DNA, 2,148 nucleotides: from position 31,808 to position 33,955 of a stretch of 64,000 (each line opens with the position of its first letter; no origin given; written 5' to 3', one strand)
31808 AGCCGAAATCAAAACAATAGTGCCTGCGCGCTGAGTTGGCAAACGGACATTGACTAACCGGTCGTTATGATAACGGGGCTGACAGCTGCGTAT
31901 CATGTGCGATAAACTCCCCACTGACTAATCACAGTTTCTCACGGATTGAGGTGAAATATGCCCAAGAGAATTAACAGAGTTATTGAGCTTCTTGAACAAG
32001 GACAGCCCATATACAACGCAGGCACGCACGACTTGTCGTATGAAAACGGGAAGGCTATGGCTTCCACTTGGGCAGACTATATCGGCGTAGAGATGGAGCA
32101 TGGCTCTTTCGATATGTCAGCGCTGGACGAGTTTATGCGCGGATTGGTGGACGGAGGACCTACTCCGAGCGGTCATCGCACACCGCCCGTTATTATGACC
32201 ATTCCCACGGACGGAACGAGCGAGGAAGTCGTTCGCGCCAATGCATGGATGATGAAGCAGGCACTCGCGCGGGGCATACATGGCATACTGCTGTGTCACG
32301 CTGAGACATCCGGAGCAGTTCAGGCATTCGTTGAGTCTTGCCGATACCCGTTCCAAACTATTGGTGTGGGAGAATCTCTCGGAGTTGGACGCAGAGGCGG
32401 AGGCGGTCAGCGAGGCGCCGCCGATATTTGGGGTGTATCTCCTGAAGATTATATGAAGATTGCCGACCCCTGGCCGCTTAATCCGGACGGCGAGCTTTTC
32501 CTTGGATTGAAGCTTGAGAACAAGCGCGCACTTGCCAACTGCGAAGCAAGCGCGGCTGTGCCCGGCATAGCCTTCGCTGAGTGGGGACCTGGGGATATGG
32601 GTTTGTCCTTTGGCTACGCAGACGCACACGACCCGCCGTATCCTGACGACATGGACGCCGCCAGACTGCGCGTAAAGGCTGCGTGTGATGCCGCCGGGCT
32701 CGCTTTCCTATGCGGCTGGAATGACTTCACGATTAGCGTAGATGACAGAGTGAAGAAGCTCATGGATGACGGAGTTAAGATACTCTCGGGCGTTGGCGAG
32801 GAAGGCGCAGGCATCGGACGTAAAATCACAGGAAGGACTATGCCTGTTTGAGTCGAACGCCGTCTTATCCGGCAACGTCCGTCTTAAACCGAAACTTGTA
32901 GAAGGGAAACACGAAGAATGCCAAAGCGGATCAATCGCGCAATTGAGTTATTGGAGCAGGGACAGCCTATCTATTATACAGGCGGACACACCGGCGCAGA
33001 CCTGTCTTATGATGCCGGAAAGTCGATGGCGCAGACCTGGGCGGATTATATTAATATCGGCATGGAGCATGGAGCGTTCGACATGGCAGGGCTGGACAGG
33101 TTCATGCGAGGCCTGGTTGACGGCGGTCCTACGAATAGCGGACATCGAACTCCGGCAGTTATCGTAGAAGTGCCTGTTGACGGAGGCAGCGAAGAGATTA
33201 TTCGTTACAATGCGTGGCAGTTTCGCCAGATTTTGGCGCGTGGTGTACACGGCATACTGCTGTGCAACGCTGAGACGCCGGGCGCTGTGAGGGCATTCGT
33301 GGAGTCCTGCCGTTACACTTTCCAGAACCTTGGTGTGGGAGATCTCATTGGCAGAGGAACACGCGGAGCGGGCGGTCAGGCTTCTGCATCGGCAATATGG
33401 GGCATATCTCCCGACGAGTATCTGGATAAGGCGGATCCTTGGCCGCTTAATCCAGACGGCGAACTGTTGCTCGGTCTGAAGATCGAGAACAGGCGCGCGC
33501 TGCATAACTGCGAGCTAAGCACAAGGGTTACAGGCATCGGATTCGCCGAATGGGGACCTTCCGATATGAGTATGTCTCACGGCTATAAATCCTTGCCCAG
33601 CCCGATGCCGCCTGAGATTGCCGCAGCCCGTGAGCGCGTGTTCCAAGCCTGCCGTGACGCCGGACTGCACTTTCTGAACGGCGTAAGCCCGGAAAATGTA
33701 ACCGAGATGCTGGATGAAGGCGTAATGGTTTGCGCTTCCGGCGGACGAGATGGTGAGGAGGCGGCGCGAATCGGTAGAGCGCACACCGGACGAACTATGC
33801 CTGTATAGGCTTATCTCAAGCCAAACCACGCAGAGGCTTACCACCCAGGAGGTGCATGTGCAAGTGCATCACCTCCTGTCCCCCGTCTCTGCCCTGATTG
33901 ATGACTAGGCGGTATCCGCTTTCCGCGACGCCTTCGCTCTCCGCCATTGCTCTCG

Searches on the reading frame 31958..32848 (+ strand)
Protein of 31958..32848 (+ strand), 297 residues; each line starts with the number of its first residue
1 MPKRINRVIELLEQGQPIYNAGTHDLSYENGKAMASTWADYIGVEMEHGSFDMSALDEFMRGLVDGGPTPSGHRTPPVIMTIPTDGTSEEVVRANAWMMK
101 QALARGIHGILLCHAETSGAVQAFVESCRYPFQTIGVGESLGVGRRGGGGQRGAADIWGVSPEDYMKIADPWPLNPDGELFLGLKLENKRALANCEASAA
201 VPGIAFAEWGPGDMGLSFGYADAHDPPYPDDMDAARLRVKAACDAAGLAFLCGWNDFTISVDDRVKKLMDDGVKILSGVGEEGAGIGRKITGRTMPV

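Call 81: search_protein_families(library=pfam, proteins=[window:31958-32848:+], max_evalue=0.00001)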
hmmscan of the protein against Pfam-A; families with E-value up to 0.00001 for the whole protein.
window:31958-32848:+ (297 aa): 1 family
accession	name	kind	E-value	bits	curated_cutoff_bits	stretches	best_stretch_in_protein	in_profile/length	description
PF03328.21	HpcH_HpaI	-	1.7e-06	28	25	1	87-251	59-188/221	HpcH/HpaI aldolase/citrate lyase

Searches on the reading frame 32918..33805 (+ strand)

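Call 81: search_protein_families(library=pfam, proteins=[window:32918-33805:+], max_evalue=0.00001)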
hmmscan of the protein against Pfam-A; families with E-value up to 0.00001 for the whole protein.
window:32918-33805:+ (296 aa): 1 family
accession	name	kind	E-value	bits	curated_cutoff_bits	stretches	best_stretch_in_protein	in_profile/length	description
PF03328.21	HpcH_HpaI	-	3.5e-09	36.7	25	1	103-275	79-212/221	HpcH/HpaI aldolase/citrate lyase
